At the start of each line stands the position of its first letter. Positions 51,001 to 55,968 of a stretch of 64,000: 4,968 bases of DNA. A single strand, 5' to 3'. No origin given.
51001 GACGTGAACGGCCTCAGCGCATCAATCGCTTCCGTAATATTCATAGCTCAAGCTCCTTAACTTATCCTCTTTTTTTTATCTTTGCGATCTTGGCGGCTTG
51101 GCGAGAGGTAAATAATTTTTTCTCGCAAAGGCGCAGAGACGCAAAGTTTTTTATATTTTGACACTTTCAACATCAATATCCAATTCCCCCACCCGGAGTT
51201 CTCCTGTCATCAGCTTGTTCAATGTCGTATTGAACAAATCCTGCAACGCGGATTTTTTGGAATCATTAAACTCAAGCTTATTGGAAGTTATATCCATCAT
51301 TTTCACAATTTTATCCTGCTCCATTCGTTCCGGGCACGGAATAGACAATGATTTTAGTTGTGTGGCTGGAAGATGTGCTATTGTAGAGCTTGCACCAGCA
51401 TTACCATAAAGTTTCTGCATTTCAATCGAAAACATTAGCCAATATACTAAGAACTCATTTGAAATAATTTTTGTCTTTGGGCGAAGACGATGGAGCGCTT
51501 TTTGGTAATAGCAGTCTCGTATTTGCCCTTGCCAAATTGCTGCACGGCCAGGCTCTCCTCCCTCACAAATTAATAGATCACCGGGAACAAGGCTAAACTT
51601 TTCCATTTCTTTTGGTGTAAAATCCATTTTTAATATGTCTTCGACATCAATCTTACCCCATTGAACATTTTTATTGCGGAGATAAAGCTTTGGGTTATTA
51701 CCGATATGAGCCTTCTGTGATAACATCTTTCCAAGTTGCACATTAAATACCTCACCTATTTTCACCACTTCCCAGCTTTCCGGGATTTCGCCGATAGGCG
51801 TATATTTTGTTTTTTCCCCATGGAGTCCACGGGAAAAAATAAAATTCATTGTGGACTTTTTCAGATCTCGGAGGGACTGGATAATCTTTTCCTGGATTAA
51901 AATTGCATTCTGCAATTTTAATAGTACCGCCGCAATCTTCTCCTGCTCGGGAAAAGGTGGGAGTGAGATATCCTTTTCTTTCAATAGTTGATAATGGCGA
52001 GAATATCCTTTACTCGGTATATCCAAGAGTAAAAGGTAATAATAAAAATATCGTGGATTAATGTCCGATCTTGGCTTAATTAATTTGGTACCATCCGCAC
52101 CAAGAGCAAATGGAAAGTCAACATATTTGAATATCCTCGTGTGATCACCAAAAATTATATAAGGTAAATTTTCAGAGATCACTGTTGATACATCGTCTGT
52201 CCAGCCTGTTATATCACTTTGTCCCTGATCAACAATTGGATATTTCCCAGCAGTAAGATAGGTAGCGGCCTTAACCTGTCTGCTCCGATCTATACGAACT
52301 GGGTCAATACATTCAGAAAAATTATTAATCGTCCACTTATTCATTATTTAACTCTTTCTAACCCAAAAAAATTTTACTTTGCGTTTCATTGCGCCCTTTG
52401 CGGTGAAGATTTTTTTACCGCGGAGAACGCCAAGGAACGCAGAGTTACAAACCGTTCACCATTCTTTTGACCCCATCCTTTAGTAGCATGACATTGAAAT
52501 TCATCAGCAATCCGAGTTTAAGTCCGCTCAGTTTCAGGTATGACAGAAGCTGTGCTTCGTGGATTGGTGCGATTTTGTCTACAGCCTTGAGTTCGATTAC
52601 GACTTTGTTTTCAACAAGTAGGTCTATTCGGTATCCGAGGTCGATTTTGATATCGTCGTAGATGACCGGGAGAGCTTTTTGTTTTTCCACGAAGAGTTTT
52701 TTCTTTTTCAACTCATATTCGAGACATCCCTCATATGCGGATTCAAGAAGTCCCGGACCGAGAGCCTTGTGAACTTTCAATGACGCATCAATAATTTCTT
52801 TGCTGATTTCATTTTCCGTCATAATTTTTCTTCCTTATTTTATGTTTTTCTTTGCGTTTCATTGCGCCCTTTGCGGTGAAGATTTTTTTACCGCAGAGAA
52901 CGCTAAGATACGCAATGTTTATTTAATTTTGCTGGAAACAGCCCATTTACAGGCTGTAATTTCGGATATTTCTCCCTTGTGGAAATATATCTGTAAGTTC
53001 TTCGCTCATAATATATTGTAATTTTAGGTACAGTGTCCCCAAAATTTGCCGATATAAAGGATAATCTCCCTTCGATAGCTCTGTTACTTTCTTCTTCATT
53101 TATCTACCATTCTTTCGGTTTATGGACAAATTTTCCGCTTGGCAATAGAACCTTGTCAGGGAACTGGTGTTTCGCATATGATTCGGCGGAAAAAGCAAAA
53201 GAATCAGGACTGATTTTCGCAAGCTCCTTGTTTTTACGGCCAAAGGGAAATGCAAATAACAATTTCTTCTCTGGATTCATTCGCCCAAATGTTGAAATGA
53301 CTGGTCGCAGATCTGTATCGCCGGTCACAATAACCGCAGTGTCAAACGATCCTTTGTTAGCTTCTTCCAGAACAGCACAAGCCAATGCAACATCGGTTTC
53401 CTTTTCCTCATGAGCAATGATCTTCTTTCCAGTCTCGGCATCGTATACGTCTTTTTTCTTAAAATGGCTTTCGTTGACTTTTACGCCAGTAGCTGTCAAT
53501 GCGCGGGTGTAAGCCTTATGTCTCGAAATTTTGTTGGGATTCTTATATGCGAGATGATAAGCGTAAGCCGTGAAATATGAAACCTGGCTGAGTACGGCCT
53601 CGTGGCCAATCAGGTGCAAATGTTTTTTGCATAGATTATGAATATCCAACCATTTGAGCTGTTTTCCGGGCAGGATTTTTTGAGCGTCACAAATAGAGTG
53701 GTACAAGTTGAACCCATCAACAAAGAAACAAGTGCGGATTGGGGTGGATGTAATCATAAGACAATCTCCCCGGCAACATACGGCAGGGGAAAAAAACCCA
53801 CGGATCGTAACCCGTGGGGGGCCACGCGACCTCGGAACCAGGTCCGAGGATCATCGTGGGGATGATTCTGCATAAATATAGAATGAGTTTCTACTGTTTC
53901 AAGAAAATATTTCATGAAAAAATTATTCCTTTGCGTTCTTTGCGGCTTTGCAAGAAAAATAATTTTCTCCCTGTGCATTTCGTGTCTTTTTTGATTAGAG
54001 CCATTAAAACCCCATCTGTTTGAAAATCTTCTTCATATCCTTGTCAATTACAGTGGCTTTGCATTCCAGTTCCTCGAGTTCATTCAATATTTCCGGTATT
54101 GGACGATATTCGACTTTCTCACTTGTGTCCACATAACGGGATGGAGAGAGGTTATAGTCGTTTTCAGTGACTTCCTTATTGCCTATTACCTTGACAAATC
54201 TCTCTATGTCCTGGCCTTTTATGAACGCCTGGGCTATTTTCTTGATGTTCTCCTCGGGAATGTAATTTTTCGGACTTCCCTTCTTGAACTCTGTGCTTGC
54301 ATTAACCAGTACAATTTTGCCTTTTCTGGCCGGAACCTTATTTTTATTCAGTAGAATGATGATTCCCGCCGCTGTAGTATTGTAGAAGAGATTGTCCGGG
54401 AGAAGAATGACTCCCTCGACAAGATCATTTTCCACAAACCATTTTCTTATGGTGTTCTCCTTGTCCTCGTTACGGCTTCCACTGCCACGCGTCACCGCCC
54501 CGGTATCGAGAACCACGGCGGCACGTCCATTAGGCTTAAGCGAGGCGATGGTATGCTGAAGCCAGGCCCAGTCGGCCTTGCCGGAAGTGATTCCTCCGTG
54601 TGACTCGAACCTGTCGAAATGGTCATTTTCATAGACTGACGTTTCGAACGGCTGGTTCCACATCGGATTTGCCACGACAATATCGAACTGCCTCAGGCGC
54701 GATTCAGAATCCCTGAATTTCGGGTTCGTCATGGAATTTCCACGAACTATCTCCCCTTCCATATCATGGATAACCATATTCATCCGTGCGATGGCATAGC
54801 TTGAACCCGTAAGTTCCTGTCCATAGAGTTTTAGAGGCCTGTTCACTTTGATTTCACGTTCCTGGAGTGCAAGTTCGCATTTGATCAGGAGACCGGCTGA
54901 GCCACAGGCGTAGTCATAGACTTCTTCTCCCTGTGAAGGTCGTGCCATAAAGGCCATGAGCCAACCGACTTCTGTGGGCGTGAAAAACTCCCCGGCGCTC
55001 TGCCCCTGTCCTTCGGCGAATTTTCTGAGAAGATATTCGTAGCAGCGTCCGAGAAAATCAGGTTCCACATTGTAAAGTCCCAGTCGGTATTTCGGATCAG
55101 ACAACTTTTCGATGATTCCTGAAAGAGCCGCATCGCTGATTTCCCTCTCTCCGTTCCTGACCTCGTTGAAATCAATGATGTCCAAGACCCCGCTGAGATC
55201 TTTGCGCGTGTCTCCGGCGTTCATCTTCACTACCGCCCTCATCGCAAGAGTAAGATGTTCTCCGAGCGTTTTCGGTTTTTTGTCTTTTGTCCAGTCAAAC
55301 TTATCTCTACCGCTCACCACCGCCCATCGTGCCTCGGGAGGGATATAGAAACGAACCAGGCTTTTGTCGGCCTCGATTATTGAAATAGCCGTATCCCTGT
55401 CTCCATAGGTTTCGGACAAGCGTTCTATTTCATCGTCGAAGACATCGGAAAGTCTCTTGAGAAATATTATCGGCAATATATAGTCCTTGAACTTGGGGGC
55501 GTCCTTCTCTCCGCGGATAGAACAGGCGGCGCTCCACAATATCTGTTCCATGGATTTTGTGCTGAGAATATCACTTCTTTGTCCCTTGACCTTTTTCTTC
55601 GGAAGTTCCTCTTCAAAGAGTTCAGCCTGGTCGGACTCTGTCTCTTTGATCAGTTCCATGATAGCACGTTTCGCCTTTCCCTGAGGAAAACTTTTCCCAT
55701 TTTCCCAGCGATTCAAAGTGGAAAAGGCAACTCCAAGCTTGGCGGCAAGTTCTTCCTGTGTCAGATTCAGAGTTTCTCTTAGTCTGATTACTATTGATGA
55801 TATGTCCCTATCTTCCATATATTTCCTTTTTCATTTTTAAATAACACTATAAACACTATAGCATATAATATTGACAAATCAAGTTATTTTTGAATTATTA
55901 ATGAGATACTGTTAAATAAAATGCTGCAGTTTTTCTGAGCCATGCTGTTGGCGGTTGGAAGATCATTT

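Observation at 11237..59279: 15-bp perfect palindrome CTGCGAA-W-TTCGCAG scattered through unrelated coding regions in all reading frames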

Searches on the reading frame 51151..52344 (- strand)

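Call 43: search_protein_families(library=pfam, proteins=[window:51151-52344:-], max_evalue=0.00001)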
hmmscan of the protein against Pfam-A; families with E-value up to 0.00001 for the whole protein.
window:51151-52344:- (397 aa): 1 family
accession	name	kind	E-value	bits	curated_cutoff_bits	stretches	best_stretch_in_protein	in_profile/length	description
PF01420.25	Methylase_S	-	1.3e-27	97.5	22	2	188-366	1-165/168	Type I restriction modification DNA specificity domain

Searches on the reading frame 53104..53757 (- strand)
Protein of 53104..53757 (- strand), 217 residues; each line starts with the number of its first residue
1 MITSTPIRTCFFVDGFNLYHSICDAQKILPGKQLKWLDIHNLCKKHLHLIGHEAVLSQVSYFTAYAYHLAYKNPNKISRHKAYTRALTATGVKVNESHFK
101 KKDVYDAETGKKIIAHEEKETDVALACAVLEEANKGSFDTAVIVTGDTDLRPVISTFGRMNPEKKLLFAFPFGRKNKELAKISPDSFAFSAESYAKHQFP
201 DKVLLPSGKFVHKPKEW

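Call 43: search_protein_families(library=pfam, proteins=[window:53104-53757:-], max_evalue=0.00001)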
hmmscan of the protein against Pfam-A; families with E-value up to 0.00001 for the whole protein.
window:53104-53757:- (217 aa): 1 family
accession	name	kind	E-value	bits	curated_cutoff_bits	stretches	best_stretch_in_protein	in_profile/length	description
PF01936.24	NYN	-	1.2e-09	39.3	24.2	1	9-162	2-118/145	NYN domain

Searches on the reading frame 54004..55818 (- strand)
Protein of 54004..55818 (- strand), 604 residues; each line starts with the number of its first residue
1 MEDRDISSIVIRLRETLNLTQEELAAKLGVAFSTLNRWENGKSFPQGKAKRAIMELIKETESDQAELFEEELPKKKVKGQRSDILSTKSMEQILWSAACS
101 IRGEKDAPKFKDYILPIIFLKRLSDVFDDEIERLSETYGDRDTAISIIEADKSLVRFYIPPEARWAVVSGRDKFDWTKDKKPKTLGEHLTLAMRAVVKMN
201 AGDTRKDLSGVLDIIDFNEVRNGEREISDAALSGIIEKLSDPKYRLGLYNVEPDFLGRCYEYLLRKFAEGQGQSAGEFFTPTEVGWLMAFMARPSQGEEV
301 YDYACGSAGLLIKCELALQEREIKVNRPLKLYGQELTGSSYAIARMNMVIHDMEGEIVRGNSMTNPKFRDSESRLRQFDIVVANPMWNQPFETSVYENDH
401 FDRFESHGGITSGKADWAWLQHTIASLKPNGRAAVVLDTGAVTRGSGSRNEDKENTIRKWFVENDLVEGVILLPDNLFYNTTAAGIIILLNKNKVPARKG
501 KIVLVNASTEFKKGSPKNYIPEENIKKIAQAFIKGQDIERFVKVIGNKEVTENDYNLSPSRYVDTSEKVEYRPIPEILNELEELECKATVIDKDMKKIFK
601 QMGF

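Call 43: search_protein_families(library=pfam, proteins=[window:54004-55818:-], max_evalue=0.00001)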
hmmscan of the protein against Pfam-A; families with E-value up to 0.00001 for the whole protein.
window:54004-55818:- (604 aa): 4 families
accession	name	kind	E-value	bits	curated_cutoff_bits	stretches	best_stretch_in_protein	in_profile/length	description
PF02384.22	N6_Mtase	-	9.4e-90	301.5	20.4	1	253-568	3-308/311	N-6 DNA Methylase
PF12161.14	HsdM_N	-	1.1e-21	78.2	24.5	1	91-239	2-135/135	HsdM N-terminal domain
PF01381.28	HTH_3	-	1.2e-10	41.7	23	1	12-43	3-34/55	Helix-turn-helix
PF13560.12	HTH_31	-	2.1e-06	28.4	27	1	12-66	8-63/64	Helix-turn-helix domain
